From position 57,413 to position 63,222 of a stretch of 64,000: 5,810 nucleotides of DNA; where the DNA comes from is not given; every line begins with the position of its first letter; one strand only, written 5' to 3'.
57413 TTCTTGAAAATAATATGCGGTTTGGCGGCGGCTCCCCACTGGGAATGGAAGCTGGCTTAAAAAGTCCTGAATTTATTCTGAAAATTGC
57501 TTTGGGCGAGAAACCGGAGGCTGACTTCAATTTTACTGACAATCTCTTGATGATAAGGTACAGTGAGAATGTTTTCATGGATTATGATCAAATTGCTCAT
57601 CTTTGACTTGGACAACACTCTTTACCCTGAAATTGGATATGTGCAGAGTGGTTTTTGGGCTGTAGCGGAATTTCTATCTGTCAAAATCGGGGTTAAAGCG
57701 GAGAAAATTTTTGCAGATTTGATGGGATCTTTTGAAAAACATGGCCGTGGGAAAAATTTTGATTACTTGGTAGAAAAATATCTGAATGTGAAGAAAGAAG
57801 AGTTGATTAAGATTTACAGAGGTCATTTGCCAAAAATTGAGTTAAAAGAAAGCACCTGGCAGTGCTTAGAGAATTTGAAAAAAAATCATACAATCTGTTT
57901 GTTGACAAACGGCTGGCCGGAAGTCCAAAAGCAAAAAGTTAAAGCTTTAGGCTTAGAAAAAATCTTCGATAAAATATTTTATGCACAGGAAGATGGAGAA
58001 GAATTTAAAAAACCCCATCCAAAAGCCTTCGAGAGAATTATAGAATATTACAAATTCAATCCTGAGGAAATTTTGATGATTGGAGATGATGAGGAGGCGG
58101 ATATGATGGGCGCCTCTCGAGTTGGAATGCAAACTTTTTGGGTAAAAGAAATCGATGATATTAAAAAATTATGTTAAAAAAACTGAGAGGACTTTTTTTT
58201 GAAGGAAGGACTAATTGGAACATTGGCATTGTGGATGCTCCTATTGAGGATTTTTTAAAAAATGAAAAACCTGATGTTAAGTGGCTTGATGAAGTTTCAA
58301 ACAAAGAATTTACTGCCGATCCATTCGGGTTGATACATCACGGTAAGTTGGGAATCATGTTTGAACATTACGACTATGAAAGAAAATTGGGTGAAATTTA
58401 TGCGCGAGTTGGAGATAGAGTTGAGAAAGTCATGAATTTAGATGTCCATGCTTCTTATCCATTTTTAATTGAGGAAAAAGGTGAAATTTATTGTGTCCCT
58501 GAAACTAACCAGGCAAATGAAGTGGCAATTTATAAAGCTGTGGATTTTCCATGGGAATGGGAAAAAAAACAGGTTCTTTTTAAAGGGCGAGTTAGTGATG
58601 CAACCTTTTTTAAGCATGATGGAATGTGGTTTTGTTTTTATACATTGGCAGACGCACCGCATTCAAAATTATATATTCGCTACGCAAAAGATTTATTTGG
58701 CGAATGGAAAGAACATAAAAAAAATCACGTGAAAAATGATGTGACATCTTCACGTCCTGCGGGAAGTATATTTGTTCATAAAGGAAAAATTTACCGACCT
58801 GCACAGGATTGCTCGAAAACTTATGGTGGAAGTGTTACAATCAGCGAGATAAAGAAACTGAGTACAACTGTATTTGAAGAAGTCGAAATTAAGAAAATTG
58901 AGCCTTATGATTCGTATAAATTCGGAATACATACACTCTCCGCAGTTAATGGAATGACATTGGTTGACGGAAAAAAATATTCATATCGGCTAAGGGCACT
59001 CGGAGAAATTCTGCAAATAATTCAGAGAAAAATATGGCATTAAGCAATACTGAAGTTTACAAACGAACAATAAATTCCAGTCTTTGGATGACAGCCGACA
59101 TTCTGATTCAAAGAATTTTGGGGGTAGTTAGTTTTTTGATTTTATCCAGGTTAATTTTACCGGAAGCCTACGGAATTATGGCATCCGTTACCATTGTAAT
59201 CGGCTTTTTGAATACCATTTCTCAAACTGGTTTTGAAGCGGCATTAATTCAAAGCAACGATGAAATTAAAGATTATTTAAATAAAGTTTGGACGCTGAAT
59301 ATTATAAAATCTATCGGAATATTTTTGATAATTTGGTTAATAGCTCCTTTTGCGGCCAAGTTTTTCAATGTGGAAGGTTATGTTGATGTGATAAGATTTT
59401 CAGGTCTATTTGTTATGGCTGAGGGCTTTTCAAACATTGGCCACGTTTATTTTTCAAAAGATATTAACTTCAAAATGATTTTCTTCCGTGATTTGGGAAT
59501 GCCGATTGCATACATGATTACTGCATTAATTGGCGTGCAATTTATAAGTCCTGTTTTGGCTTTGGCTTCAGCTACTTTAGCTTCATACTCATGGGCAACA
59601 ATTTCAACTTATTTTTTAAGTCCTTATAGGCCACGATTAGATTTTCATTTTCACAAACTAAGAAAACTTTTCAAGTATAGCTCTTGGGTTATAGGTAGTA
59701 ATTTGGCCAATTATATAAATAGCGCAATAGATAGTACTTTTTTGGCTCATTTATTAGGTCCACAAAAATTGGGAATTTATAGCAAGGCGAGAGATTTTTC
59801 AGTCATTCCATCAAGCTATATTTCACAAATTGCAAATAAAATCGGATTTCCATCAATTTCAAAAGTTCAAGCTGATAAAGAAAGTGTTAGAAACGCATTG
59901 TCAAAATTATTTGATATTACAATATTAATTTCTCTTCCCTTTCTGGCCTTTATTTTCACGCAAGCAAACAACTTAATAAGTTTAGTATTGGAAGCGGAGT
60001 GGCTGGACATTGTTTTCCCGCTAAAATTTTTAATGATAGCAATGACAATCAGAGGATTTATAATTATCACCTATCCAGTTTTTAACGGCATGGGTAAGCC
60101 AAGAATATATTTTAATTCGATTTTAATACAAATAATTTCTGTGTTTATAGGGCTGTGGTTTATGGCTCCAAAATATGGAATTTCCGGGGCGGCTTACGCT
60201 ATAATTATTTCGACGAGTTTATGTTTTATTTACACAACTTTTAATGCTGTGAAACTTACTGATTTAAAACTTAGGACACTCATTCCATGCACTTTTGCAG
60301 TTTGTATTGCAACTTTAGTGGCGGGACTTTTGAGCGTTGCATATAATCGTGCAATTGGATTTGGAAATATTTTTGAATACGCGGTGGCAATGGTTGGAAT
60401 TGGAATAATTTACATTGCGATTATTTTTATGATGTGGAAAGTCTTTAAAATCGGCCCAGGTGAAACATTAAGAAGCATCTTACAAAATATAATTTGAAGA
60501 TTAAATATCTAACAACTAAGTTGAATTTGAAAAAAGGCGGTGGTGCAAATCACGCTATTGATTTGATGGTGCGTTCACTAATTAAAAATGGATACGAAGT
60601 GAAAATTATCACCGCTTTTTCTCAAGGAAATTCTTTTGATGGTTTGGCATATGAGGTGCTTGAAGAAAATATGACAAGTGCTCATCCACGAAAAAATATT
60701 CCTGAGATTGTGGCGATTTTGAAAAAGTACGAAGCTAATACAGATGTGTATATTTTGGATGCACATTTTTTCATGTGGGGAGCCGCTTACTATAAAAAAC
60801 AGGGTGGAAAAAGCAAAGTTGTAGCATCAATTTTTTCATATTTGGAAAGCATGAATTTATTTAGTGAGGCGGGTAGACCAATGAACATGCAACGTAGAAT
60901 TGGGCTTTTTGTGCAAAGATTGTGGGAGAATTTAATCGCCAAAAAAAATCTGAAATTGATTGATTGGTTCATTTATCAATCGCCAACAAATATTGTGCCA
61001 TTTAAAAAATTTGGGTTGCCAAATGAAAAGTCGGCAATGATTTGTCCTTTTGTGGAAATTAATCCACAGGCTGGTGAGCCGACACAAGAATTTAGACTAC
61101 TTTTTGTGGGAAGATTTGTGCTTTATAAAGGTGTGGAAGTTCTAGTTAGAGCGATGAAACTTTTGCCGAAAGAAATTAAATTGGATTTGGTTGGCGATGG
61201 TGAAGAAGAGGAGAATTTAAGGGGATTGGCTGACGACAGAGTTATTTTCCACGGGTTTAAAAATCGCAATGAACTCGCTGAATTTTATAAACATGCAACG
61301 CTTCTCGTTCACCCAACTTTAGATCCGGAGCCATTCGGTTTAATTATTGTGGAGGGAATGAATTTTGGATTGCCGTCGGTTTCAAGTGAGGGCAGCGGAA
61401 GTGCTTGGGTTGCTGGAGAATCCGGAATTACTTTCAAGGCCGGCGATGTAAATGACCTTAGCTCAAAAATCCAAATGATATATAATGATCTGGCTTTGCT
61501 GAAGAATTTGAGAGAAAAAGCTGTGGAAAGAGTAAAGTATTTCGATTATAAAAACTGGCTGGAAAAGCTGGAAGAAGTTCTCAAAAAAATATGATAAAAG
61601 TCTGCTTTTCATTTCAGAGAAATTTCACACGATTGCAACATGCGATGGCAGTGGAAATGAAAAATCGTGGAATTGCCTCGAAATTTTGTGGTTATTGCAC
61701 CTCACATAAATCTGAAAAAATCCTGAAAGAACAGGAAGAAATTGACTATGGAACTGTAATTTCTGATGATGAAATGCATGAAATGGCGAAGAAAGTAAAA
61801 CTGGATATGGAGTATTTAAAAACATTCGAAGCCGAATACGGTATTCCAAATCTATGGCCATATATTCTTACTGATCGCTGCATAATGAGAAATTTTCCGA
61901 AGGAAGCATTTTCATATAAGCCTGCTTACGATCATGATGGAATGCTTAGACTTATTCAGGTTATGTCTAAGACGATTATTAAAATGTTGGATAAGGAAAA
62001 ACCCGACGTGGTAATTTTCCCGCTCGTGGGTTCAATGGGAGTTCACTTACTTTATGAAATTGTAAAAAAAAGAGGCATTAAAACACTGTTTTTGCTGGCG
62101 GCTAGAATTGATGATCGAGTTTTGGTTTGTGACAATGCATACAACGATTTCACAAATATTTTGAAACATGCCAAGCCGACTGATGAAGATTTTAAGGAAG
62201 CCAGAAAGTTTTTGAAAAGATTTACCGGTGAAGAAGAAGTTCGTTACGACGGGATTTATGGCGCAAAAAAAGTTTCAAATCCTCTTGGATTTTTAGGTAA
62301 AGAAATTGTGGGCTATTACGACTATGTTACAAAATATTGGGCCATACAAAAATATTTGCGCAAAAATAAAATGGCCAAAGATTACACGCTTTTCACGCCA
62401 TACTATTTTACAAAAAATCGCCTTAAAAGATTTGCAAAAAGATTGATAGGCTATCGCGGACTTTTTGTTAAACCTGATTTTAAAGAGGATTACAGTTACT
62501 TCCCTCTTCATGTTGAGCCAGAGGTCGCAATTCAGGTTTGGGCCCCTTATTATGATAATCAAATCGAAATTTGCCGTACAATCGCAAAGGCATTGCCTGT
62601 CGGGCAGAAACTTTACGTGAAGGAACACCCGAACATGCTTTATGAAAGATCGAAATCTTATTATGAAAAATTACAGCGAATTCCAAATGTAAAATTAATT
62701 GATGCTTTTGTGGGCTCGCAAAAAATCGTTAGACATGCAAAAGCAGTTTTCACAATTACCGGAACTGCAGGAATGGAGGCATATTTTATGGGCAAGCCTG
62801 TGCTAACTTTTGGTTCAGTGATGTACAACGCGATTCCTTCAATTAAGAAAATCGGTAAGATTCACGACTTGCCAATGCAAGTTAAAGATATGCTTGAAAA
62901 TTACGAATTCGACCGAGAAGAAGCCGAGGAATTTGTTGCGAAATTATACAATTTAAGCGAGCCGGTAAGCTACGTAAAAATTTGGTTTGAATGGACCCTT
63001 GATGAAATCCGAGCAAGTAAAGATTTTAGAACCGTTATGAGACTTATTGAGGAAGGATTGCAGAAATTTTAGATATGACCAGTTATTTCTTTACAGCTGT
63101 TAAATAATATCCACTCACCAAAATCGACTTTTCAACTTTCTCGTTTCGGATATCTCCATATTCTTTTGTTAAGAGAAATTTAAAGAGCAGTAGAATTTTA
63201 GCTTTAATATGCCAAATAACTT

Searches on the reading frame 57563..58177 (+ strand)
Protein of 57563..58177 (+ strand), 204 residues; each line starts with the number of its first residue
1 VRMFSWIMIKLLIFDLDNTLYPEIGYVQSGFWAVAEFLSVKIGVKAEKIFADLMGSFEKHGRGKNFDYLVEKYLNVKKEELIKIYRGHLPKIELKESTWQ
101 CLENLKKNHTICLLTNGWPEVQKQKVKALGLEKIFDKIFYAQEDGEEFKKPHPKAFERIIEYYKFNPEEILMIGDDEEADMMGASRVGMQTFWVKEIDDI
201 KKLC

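Call 89: search_protein_families(library=pfam, proteins=[window:57563-58177:+], max_evalue=0.00001)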
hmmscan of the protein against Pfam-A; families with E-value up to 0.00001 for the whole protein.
window:57563-58177:+ (204 aa): 4 families
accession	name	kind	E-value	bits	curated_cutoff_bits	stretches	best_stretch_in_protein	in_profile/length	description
PF00702.32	Hydrolase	-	2.5e-22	80.7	26.4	1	9-188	1-191/191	haloacid dehalogenase-like hydrolase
PF13419.12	HAD_2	-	3.4e-22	79.8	23.8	1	12-194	1-178/178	Haloacid dehalogenase-like hydrolase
PF13242.12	Hydrolase_like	-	2.3e-11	43.9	22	1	149-195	3-49/75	HAD-hyrolase-like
PF12710.13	HAD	-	3.4e-06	28.1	27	1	13-175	2-180/189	haloacid dehalogenase-like hydrolase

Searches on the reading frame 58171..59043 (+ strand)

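Call 75: search_protein_families(library=pfam, proteins=[window:58171-59043:+], max_evalue=0.0001)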
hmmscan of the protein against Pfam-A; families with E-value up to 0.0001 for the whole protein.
window:58171-59043:+ (290 aa): 1 family
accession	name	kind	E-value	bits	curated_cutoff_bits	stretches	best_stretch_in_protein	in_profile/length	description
PF24793.1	GINT1_N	-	1.9e-38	132.7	27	1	44-241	56-266/304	Glucosamine inositolphosphorylceramide transferase 1, N-terminal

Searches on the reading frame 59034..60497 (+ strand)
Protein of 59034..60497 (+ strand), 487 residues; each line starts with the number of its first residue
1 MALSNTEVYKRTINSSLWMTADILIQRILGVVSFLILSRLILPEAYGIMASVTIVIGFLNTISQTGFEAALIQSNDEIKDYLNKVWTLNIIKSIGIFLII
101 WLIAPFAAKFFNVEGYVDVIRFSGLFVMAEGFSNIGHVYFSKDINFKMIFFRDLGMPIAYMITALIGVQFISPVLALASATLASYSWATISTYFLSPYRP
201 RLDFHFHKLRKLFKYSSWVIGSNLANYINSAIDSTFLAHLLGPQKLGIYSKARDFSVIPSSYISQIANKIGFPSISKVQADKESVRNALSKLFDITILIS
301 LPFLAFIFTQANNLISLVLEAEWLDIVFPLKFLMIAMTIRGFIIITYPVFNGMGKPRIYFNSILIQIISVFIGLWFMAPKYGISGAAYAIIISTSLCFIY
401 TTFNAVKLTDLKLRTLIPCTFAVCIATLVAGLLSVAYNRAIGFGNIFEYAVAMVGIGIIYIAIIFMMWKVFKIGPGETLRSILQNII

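Call 75: search_protein_families(library=pfam, proteins=[window:59034-60497:+], max_evalue=0.0001)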
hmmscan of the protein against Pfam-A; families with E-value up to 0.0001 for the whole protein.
window:59034-60497:+ (487 aa): 2 families
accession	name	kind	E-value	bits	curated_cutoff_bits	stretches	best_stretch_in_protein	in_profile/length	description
PF13440.11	Polysacc_synt_3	-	6.4e-67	226.3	23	1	36-327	1-292/293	Polysaccharide biosynthesis protein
PF01943.22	Polysacc_synt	-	2.3e-25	90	28.2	1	16-278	5-273/274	Polysaccharide biosynthesis protein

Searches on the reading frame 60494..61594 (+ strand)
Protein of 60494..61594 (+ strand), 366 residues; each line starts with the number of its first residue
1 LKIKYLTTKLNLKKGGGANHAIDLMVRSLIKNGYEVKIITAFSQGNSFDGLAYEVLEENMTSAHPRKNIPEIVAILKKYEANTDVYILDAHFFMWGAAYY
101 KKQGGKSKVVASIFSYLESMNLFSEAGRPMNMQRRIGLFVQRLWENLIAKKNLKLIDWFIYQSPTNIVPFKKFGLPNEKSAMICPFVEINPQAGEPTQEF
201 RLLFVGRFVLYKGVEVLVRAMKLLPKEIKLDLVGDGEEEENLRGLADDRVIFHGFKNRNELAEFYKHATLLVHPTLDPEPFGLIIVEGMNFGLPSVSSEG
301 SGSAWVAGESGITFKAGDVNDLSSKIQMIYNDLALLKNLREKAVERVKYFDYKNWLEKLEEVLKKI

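Call 75: search_protein_families(library=pfam, proteins=[window:60494-61594:+], max_evalue=0.0001)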
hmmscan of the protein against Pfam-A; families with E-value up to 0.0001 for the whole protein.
window:60494-61594:+ (366 aa): 4 families
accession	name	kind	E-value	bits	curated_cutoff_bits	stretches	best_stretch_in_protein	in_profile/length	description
PF00534.26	Glycos_transf_1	-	4.9e-28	98.2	26.4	1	189-344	5-170/172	Glycosyl transferases group 1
PF13692.12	Glyco_trans_1_4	-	5.8e-26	91.9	27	1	200-332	2-142/142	Glycosyl transferases group 1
PF20706.3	GT4-conflict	-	2.9e-06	27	26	1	181-304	175-317/385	Family 4 Glycosyltransferase in conflict systems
PF13439.12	Glyco_transf_4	-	2.4e-05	24.9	28.5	1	16-188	2-167/170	Glycosyltransferase Family 4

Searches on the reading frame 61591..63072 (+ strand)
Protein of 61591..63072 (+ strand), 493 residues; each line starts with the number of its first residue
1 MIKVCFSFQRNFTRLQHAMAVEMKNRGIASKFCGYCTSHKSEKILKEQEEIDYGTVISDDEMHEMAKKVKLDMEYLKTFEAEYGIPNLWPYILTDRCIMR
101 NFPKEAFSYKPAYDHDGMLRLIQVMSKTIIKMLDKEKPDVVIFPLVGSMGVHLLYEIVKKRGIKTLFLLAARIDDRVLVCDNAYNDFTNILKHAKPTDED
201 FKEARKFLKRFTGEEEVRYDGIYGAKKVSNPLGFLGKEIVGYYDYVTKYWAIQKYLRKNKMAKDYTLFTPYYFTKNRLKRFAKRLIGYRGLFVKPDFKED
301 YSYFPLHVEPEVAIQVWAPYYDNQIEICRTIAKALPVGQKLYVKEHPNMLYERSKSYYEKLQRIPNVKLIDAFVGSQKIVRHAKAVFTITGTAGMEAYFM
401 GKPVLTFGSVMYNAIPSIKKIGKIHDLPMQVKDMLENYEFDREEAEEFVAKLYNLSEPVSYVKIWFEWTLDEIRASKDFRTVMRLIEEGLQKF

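Call 75: search_protein_families(library=pfam, proteins=[window:61591-63072:+], max_evalue=0.0001)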
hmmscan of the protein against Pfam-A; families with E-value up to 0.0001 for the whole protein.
window:61591-63072:+ (493 aa): 1 family
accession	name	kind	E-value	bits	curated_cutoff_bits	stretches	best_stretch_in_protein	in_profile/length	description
PF05159.20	Capsule_synth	-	1.3e-10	41.7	20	1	298-413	144-267/310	Capsule polysaccharide biosynthesis protein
